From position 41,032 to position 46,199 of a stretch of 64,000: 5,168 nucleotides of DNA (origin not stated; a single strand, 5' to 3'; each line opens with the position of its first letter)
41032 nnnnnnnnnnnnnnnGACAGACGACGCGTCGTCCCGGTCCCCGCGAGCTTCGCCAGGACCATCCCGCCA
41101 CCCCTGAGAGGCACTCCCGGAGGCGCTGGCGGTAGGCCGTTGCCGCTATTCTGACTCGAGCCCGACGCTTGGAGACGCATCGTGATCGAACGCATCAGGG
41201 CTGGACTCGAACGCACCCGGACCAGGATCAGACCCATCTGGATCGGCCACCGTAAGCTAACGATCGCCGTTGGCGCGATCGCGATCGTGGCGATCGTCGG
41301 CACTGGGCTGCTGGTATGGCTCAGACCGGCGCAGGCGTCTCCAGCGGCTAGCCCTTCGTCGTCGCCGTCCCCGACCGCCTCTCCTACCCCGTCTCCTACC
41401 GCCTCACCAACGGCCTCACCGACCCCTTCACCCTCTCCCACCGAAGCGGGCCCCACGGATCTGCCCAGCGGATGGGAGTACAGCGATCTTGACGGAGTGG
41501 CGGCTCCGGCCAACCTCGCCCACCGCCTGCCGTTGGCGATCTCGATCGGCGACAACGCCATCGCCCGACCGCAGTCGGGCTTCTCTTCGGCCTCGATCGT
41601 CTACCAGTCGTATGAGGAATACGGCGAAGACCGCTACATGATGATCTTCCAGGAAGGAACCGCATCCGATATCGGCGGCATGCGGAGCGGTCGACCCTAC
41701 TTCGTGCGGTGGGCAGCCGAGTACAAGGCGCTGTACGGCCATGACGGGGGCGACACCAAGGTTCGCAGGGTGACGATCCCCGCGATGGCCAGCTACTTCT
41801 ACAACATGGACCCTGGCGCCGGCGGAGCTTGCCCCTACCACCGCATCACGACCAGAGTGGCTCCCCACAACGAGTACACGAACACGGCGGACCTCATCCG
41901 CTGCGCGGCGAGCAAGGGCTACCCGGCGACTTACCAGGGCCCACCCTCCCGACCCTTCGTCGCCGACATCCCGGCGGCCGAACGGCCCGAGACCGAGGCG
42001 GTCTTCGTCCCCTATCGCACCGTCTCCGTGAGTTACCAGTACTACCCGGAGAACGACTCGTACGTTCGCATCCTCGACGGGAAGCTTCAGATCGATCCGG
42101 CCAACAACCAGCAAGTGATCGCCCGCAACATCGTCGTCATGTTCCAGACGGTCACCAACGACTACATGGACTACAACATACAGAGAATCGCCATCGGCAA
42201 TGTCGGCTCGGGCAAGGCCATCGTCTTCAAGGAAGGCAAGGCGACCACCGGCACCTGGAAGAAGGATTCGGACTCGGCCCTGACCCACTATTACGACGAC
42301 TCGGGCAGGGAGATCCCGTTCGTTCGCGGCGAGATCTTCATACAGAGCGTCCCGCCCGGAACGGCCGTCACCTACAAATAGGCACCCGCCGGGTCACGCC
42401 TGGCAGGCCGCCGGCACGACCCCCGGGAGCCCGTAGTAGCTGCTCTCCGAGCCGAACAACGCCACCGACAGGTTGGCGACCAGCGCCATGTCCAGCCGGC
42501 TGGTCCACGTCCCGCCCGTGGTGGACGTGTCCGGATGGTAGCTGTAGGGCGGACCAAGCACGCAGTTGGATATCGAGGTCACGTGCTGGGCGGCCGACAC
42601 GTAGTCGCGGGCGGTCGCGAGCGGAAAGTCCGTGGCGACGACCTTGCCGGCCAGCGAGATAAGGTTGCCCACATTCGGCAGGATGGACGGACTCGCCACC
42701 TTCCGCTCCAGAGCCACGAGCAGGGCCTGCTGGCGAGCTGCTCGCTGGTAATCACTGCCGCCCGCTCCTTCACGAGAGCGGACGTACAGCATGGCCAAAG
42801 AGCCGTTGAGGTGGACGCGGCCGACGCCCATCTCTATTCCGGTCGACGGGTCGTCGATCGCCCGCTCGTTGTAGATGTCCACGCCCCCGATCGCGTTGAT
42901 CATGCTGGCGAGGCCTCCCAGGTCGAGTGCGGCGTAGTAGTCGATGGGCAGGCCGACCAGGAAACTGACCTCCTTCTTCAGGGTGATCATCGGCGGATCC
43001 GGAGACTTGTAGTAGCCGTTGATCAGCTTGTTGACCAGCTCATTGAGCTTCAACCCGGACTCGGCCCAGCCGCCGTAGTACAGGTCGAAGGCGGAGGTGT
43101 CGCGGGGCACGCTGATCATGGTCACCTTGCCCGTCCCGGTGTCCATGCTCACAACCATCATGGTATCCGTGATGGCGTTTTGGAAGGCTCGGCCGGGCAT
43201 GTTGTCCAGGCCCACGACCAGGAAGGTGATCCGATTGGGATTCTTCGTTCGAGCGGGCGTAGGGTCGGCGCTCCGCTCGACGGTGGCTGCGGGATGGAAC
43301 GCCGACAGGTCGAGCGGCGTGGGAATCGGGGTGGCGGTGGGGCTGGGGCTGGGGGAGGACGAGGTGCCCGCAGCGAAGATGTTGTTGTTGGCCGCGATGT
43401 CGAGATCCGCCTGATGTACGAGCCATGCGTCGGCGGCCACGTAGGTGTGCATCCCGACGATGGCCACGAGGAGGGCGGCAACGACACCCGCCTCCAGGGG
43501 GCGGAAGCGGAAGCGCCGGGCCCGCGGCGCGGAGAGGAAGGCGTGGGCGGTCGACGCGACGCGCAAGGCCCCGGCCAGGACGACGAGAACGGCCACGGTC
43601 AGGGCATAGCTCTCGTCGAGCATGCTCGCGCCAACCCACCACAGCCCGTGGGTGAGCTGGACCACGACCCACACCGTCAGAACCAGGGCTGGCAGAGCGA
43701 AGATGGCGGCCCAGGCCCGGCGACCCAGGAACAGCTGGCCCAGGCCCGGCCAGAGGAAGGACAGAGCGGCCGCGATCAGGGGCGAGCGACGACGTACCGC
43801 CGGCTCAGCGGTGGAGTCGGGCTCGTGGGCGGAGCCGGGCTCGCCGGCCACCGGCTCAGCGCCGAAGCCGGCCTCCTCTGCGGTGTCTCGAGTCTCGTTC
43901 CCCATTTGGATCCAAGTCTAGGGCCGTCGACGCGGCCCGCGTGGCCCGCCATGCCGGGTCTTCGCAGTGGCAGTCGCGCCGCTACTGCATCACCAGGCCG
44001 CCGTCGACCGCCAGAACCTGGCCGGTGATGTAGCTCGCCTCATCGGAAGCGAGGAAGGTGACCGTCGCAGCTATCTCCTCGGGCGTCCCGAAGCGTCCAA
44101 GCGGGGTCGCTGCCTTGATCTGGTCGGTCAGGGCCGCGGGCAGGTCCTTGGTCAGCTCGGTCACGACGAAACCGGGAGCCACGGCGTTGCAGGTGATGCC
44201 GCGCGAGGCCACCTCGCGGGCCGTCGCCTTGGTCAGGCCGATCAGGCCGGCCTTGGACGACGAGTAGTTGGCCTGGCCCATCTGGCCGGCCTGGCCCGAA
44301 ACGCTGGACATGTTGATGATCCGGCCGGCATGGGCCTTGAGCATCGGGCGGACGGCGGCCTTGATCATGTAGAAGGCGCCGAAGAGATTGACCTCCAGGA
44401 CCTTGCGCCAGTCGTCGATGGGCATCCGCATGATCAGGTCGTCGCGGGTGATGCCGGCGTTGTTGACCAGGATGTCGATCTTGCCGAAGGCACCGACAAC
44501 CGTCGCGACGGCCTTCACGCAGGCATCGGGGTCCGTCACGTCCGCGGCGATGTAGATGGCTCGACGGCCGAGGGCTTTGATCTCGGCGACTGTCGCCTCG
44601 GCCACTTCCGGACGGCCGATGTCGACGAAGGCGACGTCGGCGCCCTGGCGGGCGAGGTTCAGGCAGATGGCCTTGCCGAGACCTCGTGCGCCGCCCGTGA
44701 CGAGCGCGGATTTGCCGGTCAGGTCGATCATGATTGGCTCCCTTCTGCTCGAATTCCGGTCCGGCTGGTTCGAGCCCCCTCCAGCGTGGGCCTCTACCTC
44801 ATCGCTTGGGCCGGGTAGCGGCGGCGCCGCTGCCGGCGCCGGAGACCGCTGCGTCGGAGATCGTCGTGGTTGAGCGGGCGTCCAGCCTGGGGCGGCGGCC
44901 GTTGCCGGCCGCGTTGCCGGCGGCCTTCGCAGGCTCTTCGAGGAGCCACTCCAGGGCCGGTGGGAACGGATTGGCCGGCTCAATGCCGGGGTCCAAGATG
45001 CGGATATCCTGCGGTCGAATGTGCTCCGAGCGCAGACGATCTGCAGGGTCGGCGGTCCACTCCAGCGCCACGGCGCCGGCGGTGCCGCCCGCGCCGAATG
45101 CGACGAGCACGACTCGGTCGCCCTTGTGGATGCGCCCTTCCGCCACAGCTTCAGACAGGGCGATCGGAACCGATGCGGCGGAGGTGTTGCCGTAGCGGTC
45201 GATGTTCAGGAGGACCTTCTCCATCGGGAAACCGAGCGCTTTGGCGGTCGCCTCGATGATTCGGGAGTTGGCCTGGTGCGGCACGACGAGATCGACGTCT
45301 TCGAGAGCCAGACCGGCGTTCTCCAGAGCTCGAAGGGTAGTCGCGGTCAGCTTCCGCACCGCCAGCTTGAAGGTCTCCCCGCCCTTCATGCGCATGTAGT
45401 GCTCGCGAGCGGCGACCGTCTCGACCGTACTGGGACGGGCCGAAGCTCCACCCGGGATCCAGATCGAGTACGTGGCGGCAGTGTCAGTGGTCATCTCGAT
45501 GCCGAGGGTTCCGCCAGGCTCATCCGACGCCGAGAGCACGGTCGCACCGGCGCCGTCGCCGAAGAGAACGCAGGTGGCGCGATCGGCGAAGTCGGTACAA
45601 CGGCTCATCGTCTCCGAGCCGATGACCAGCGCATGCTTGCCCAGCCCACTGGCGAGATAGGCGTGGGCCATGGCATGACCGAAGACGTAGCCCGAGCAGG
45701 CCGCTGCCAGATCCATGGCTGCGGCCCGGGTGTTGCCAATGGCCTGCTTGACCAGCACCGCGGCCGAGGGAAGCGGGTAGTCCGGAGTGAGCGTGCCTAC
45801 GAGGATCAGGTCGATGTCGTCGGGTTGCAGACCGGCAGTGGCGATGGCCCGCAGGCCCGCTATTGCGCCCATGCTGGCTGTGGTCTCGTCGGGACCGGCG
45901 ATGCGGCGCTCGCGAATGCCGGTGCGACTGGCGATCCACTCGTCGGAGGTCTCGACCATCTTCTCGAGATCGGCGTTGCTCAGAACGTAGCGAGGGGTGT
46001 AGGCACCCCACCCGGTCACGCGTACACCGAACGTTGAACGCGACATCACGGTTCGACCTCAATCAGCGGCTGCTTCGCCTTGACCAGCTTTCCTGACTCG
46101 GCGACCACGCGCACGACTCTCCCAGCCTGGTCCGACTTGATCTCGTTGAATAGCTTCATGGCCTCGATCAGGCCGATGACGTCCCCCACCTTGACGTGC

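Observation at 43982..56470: Thirteen-gene co-directional run linking lysC and birA, an ECF sigma/anti-sigma pair, all ACC subunits and FAS II genes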

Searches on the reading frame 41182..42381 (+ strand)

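Call 38: search_protein_families(library=pfam, proteins=[window:41182-42381:+], max_evalue=0.001)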
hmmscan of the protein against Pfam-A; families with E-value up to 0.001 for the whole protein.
window:41182-42381:+ (399 aa): 2 families
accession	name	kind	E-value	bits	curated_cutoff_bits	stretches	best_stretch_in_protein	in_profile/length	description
PF11258.13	DUF3048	-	3.8e-29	102.2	25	1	108-247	7-147/148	Protein of unknown function (DUF3048) N-terminal domain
PF17479.7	DUF3048_C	-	4.3e-22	79.1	25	1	276-387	3-114/114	Protein of unknown function (DUF3048) C-terminal domain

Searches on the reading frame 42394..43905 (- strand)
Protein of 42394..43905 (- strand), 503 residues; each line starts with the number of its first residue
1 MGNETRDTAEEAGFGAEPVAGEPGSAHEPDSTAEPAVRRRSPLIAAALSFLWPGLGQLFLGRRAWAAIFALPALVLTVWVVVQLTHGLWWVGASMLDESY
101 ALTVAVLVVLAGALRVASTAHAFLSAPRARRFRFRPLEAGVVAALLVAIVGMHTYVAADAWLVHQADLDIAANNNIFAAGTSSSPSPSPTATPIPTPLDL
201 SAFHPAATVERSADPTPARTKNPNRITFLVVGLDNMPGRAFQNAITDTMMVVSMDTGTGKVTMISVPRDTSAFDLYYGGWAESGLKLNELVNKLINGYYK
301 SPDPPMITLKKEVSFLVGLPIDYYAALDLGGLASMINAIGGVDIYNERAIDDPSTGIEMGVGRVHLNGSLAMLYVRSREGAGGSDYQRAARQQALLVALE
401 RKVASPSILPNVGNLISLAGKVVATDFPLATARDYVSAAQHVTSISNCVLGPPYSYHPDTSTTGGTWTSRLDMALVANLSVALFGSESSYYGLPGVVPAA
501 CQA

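Call 5: search_protein_families(library=pfam, proteins=[window:42394-43905:-], max_evalue=0.01)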
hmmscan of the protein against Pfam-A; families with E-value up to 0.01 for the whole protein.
window:42394-43905:- (503 aa): 1 family
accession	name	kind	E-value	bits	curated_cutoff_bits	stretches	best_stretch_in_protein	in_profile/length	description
PF03816.19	LytR_cpsA_psr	-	2.2e-30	106.2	24.6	1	246-404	2-149/150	LytR_cpsA_psr family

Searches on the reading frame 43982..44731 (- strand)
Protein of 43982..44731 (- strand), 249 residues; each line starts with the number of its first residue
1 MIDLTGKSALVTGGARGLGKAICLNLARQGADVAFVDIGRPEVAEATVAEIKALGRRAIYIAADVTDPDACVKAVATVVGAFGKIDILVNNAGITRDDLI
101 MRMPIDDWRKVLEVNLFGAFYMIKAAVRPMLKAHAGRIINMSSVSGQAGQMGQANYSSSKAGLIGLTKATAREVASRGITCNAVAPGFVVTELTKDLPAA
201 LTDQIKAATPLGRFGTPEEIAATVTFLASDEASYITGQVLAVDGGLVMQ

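Call 7: search_protein_families(library=ncbifam, proteins=[window:43982-44731:-], max_evalue=0.01)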
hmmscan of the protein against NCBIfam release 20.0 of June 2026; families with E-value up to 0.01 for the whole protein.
window:43982-44731:- (249 aa): 236 families (the best 25 are shown)
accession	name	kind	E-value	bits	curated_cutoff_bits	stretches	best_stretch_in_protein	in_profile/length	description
TIGR01830.1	3oxo_ACP_reduc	equivalog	1.1e-94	316.6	297.75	1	9-247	1-239/239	3-oxoacyl-[acyl-carrier-protein] reductase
NF004197.0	PRK05653.1-1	equivalog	1.4e-86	290.2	332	1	3-249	4-249/249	3-oxoacyl-ACP reductase FabG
NF004198.0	PRK05653.1-3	equivalog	7.6e-86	287.6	296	1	4-248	5-248/248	3-oxoacyl-ACP reductase FabG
NF009466.0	PRK12826.1-2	subfamily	9e-80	267.7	222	1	7-248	4-246/248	3-oxoacyl-ACP reductase FabG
NF004199.0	PRK05653.1-4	equivalog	5.7e-79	265.2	301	1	2-248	1-247/247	3-oxoacyl-ACP reductase FabG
TIGR01829.1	AcAcCoA_reduct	subfamily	1.1e-78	264.2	302.1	1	8-248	2-242/242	acetoacetyl-CoA reductase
NF009464.0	PRK12824.1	subfamily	1.3e-76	257.5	269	1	7-249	3-245/245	3-oxoacyl-ACP reductase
NF053542.1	FlxB_rubin_SDR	equivalog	1.5e-75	254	340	1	7-246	1-239/239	flexirubin biosynthesis SDR family reductase FlxB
NF004200.0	PRK05653.1-5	equivalog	7.4e-74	248.3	273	1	7-247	3-242/242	3-oxoacyl-ACP reductase FabG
NF005559.1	PRK07231.1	subfamily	4.8e-72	242.5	215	1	4-247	2-248/249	glucose 1-dehydrogenase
NF009546.0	PRK12935.1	equivalog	4.5e-69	232.7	418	1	1-248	1-247/247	acetoacetyl-CoA reductase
NF009093.0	PRK12429.1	subfamily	1.4e-68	231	258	1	4-249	3-259/259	3-hydroxybutyrate dehydrogenase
NF006070.0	PRK08213.1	subfamily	8.7e-67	225.4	279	1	2-247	8-257/259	gluconate 5-dehydrogenase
NF053807.1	RhamDHLra1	equivalog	9.8e-67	225.3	400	1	4-247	2-248/252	L-rhamnose 1-dehydrogenase Lra1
NF040605.2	mycolic_FabG1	exception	2.3e-66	224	420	1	7-248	2-231/233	3-oxoacyl-ACP reductase FabG1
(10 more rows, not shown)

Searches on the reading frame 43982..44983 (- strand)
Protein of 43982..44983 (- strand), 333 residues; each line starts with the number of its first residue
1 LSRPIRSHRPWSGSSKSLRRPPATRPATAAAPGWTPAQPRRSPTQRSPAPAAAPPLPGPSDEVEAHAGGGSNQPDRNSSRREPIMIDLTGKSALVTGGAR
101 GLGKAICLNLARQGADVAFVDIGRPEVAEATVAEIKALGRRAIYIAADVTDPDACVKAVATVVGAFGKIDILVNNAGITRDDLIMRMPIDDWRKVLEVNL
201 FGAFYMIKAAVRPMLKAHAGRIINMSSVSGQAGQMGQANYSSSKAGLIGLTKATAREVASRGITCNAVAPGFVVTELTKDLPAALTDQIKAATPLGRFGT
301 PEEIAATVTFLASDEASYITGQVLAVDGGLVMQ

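Call 5: search_protein_families(library=pfam, proteins=[window:43982-44983:-], max_evalue=0.01)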
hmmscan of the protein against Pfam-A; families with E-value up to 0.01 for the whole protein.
window:43982-44983:- (333 aa): 6 families
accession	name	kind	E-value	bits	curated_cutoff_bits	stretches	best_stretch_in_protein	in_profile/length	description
PF13561.12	adh_short_C2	-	1.6e-69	234.6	27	1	99-330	3-235/236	Enoyl-(Acyl carrier protein) reductase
PF00106.31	adh_short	-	9.6e-62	208.4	26.6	1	91-282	1-191/195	short chain dehydrogenase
PF08659.16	KR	-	1.6e-20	74.3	22.6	1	93-251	3-160/180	KR domain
PF01370.27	Epimerase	-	1e-05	25.5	20.9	1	93-236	1-123/240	NAD dependent epimerase/dehydratase family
PF23441.1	SDR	-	0.00065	19.6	27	1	156-331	80-256/258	SDR-like rossmann domain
PF01073.25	3Beta_HSD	-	0.0049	16.4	22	1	94-197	1-101/280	3-beta hydroxysteroid dehydrogenase/isomerase family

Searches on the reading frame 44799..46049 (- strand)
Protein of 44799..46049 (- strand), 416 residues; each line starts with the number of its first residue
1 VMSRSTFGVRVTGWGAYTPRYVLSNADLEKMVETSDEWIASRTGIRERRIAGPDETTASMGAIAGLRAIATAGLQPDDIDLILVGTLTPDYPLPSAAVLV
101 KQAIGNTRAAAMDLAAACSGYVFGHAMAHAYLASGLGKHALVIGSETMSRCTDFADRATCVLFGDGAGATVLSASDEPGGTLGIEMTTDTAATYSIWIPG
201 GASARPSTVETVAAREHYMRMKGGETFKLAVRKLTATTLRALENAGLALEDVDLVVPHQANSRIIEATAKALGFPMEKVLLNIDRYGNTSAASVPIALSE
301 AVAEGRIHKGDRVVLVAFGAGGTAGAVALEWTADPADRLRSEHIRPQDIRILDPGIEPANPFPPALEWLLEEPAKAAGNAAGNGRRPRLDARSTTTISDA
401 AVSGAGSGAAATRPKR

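Call 5: search_protein_families(library=pfam, proteins=[window:44799-46049:-], max_evalue=0.01)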
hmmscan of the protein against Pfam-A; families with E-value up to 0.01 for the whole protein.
window:44799-46049:- (416 aa): 5 families
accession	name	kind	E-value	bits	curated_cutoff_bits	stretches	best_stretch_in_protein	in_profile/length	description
PF08541.16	ACP_syn_III_C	-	5.4e-38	129.5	26.6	1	242-331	1-90/90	3-Oxoacyl-[acyl-carrier-protein (ACP)] synthase III C terminal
PF08545.16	ACP_syn_III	-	1e-26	93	24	1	112-189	1-79/80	3-Oxoacyl-[acyl-carrier-protein (ACP)] synthase III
PF00108.29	Thiolase_N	-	5.6e-05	23.1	26.4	1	40-153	6-120/260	Thiolase, N-terminal domain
PF02803.24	Thiolase_C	-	0.00022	21.3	27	0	223-281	14-71/123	Thiolase, C-terminal domain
PF22691.2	Thiolase_C_1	-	0.00045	20.4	28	0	54-82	13-41/144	Thiolase C-terminal domain-like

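Call 7: search_protein_families(library=ncbifam, proteins=[window:44799-46049:-], max_evalue=0.01)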
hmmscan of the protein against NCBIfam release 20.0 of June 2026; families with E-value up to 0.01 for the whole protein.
window:44799-46049:- (416 aa): 24 families
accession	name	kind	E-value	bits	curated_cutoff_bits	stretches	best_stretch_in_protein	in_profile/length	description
NF006829.0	PRK09352.1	subfamily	5.7e-120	400.1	249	1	8-331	4-321/322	beta-ketoacyl-ACP synthase 3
TIGR00747.1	fabH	subfamily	1.4e-113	379.3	292.1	1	9-331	3-322/322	beta-ketoacyl-ACP synthase III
NF004623.0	PRK05963.1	equivalog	1e-76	258.3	437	1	8-330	5-327/328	beta-ketoacyl-ACP synthase III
NF005541.0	PRK07204.1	equivalog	7.1e-59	199.8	402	1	9-331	5-329/329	beta-ketoacyl-ACP synthase III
NF005308.0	PRK06840.1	equivalog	3.6e-43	147.9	315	1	9-332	5-336/339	3-oxoacyl-ACP synthase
NF005703.0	PRK07515.1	equivalog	2.3e-35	122.2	304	1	56-330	95-371/373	beta-ketoacyl-ACP synthase III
NF003274.0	PRK04262.1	equivalog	5.1e-35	121.1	244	1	9-331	3-308/347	hydroxymethylglutaryl-CoA synthase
NF006720.0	PRK09258.1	equivalog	1.1e-32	113.7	285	1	30-331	34-338/338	3-oxoacyl-ACP synthase III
TIGR00748.1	HMG_CoA_syn_Arc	equivalog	4.7e-27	95.1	353.35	1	11-330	4-306/345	hydroxymethylglutaryl-CoA synthase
NF009519.0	PRK12880.1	equivalog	1e-26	94.1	436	1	43-331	46-338/353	beta-ketoacyl-ACP synthase III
NF005293.2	PRK06816.1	subfamily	1.7e-15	57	450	2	235-316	275-361/378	StlD/DarB family beta-ketosynthase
NF053539.1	resorcinol_DarB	exception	2.5e-14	53.2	550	2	237-316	276-360/377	dialkylresorcinol biosynthesis protein DarB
NF042429.2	DHPHCoAsyn_DpgA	equivalog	2.1e-08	33.5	425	1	56-329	69-348/350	3,5-dihydroxyphenylacetyl-CoA synthase DpgA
TIGR01835.1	HMG-CoA-S_prok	equivalog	7.6e-08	31.5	360.35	1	16-326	8-312/382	hydroxymethylglutaryl-CoA synthase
NF005704.0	PRK07516.1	subfamily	2.9e-07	29.8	412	1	56-151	21-118/389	thiolase domain-containing protein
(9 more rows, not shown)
